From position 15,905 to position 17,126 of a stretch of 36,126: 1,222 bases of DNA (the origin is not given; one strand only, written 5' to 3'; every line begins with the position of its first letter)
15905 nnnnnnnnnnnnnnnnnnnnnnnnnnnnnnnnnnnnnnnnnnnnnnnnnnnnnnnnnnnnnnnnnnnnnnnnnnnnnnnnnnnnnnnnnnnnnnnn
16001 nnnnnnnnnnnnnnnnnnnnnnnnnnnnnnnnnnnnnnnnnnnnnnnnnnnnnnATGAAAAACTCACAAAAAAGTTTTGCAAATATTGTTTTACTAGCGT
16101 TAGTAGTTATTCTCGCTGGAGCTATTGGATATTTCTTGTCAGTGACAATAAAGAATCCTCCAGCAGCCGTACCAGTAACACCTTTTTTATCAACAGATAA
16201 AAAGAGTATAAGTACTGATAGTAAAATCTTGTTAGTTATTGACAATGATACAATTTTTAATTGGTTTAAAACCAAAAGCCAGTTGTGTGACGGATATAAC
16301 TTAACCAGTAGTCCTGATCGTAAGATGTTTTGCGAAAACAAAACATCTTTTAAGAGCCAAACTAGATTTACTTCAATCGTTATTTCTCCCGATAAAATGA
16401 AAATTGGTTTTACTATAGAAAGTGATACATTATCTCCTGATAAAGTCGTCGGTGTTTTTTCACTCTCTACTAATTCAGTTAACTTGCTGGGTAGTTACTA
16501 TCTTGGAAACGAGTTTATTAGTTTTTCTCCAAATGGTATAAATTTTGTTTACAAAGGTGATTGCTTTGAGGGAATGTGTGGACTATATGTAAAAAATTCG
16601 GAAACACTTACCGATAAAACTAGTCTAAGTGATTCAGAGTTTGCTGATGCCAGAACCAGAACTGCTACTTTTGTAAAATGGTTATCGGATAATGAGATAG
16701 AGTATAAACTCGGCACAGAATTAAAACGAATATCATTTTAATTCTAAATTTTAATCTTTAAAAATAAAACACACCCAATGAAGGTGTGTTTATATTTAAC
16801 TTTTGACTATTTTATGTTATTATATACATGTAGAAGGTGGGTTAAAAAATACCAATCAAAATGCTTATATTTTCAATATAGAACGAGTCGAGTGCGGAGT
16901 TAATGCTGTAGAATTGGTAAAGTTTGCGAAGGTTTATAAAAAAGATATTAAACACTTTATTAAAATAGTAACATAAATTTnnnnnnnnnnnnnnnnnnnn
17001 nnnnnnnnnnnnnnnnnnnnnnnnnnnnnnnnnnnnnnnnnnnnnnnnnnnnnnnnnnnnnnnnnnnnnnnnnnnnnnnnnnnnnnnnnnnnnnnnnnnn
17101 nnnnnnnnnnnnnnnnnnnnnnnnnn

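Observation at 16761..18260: Two-gene cassette: unknown acidic helical protein plus a HEPN-like RHNNIAH protein, bracketed by duplicated terminator arms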

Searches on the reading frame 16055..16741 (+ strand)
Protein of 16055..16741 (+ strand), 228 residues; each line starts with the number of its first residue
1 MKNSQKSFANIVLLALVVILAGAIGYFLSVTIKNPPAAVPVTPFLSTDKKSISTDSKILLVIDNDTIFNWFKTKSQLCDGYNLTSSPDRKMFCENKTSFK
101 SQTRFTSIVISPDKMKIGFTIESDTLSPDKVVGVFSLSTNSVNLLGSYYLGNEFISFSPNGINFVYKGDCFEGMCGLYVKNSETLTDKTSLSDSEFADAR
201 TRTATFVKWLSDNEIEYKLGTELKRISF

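Call 3: search_protein_families(library=pfam, proteins=[window:16055-16741:+], max_evalue=1)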
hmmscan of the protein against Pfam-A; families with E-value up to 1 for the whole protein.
window:16055-16741:+ (228 aa): 2 families
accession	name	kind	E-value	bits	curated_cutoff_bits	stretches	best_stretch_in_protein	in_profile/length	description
PF02020.24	W2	-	0.078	13.5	30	0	193-216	52-75/79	eIF4-gamma/eIF5/eIF2-epsilon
PF07790.16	Pilin_N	-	0.2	13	25.2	1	11-44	10-42/78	Archaeal Type IV pilin, N-terminal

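Call 8: search_protein_families(library=ncbifam, proteins=[window:16055-16741:+], max_evalue=1)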
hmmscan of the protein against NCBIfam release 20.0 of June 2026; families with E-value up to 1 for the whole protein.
window:16055-16741:+ (228 aa): 2 families
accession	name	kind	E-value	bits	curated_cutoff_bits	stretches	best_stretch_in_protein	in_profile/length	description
TIGR02537.2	arch_flag_Nterm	domain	0.015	14.8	20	1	9-29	10-30/33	archaellin/type IV pilin N-terminal domain-containing protein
NF045962.1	MAG2810_fam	equivalog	0.018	14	175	1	45-79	320-354/394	MAG2810 family protein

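Call 44: find_related_loci(query=window:16055-16738:+, collection=genome_contigs, flank=8000)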
Query window:16055-16738:+ (228 aa) in genome_contigs; peptide patterns used: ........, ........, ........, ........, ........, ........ (x = any residue, [..] = any of these).
103 stretches matched a pattern; 13 encode a relative of the query (tblastn E <= 1e-3); 12 distinct loci.
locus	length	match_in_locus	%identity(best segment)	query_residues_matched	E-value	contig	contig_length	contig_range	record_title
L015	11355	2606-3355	71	3-228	2e-114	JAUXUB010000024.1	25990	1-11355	MAG: bacterium isolate C13_metabat.bin.52 C13_k141_362702, whole genome shotgun sequence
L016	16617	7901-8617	67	1-228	4e-104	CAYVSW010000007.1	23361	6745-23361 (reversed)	MAG TPA_asm: uncultured Candidatus Saccharibacteria bacterium isolate SRP219642_co7_46 genome assembly, contig: NODE_305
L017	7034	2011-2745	65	4-228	2e-100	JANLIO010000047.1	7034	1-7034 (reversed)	MAG: bacterium isolate S40-17 k99_223056, whole genome shotgun sequence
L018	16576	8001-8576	74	37-228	2e-99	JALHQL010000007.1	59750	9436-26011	MAG: Candidatus Paceibacterota bacterium isolate bin.85 c_000000002699, whole genome shotgun sequence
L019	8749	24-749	63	5-228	3e-95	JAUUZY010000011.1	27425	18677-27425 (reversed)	MAG: Candidatus Peregrinibacteria bacterium isolate CSMAG_205 CSMAG_205_k127_9318973_length_27425_cov_14.3692, whole gen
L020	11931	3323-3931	68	26-228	1e-92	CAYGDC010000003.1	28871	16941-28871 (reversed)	MAG TPA_asm: uncultured Candidatus Saccharibacteria bacterium isolate ERP113451_co2_197 genome assembly, contig: NODE_90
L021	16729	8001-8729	62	4-228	2e-91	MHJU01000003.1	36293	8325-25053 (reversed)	MAG: Candidatus Jacksonbacteria bacterium RIFCSPLOWO2_02_FULL_44_20 rifcsplowo2_02_scaffold_1337, whole genome shotgun s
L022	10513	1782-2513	58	5-228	2e-87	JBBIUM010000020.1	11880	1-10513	MAG: Candidatus Yanofskybacteria bacterium isolate PFS170222_bin_53 NODE_5591_length_11880_cov_4.442030, whole genome sh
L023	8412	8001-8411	69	36-172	2e-59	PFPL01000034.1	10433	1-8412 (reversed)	MAG: Candidatus Magasanikbacteria bacterium CG_4_10_14_0_2_um_filter_33_14 CG_4_10_14_0.2_scaffold_3443_c, whole genome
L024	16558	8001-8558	75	43-228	4e-96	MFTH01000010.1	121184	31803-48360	MAG: Candidatus Nomurabacteria bacterium RIFCSPHIGHO2_01_FULL_37_25 rifcsphigho2_01_scaffold_476, whole genome shotgun s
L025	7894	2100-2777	45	7-228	4e-56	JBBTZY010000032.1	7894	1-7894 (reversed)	MAG: Patescibacteria group bacterium isolate H52-bin160_1 H52_bin160_1_000000000032, whole genome shotgun sequence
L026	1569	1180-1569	52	5-117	3e-33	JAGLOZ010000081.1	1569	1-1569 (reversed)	MAG: Candidatus Paceibacterota bacterium isolate RS_7_61 ROV157_7.bin.61.fa_81, whole genome shotgun sequence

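Call 66: list_cluster_members(proteins=[window:16055-16738:+, window:18300-18812:-, window:18952-19464:+, window:16981-17670:+, window:17684-18139:+])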
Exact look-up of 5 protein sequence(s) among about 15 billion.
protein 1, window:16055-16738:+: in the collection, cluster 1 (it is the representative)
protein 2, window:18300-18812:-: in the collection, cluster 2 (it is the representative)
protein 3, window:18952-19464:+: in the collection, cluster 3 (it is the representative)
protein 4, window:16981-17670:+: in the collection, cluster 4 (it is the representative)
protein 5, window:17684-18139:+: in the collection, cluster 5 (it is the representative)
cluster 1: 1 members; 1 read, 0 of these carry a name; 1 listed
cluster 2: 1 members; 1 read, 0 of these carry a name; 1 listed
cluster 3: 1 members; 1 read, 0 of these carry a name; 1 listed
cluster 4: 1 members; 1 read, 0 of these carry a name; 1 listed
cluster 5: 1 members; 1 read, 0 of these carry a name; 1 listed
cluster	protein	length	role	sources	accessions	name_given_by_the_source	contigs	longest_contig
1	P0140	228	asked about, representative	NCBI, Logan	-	-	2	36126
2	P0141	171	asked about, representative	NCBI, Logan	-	-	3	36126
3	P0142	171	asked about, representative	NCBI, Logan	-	-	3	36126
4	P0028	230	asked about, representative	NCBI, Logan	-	-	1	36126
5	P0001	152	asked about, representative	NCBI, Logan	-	-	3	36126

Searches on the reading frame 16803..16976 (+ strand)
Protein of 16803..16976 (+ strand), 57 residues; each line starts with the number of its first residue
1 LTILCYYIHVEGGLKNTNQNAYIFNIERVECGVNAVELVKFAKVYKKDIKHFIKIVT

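Call 3: search_protein_families(library=pfam, proteins=[window:16803-16976:+], max_evalue=1)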
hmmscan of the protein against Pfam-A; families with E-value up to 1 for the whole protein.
window:16803-16976:+ (57 aa): 1 family
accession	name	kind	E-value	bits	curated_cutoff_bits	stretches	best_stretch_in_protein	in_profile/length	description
PF15499.12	Peptidase_C98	-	0.051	13.7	27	1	5-54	190-233/272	Ubiquitin-specific peptidase-like, SUMO isopeptidase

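Call 9: search_protein_families(library=phrogs, proteins=[window:16803-16976:+], max_evalue=1)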
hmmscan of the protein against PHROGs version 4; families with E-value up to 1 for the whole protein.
window:16803-16976:+ (57 aa): 0 families
